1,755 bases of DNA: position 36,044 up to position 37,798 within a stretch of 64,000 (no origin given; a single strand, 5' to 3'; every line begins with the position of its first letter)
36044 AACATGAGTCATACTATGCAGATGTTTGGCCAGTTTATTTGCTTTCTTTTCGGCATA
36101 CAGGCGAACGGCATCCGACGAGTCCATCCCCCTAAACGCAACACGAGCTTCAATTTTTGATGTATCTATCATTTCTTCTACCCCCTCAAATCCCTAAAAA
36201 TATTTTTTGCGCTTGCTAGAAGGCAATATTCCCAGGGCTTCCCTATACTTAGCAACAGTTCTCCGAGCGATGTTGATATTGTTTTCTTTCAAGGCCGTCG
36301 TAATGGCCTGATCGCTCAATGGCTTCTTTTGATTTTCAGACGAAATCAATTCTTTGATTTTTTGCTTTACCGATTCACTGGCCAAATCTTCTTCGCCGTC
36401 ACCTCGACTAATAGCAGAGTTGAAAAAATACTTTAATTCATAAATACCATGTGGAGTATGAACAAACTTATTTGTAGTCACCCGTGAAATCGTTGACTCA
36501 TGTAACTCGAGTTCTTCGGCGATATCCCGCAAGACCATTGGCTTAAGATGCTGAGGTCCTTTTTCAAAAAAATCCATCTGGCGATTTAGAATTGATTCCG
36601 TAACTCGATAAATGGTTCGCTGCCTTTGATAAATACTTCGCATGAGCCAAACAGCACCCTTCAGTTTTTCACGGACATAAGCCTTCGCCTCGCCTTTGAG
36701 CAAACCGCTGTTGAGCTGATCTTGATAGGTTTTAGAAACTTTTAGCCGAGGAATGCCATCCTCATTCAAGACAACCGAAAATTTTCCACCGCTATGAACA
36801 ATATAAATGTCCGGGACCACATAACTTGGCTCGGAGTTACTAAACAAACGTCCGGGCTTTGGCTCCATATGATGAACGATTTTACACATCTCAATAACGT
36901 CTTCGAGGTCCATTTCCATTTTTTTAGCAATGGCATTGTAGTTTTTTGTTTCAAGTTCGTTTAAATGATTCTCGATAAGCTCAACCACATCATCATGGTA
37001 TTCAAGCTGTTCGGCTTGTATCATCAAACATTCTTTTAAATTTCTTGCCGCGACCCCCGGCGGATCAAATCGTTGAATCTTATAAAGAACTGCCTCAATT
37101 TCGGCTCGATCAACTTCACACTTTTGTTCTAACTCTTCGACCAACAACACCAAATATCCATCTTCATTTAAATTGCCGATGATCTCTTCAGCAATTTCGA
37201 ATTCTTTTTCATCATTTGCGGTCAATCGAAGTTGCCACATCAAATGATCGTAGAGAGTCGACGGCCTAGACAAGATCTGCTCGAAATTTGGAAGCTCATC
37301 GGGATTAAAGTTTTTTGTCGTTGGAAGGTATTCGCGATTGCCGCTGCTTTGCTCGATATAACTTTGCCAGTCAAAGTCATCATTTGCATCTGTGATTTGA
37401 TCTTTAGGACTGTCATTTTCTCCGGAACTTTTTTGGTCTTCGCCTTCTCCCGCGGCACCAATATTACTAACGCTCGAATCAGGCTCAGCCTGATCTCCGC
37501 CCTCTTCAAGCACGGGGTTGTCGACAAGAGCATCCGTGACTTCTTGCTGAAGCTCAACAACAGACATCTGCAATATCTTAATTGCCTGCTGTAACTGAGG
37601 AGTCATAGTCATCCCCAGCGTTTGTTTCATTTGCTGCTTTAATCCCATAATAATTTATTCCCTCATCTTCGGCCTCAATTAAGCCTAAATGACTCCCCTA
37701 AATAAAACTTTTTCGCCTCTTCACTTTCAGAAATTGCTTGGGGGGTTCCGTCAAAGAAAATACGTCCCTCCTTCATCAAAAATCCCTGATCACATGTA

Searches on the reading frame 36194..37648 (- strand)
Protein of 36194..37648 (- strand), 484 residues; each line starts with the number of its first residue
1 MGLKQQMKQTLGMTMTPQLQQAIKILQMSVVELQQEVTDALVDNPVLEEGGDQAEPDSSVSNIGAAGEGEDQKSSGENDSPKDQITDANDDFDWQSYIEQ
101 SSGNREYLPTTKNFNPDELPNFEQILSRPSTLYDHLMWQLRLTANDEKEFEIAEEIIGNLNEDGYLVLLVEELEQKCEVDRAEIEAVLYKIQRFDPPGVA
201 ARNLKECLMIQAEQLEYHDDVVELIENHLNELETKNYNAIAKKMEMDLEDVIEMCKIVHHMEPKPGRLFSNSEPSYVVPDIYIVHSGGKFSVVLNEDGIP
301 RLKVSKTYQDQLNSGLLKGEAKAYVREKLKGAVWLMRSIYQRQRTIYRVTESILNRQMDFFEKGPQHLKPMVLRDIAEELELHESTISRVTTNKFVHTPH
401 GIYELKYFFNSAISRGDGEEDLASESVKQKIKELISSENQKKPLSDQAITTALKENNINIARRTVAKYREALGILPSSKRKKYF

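Call 105: search_protein_families(library=pfam, proteins=[window:36194-37648:-], max_evalue=0.00001)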
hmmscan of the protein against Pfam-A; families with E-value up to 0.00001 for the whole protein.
window:36194-37648:- (484 aa): 3 families
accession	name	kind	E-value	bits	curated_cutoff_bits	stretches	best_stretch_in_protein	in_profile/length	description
PF04552.19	Sigma54_DBD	-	2.2e-63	213.2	22.8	1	323-482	2-160/160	Sigma-54, DNA binding domain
PF04963.19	Sigma54_CBD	-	3.9e-62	209.7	22.9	1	122-308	2-185/185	Sigma-54 factor, core binding domain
PF00309.25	Sigma54_AID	-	6.5e-17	61.5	23.8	1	4-49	1-46/46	Sigma-54 factor, Activator interacting domain (AID)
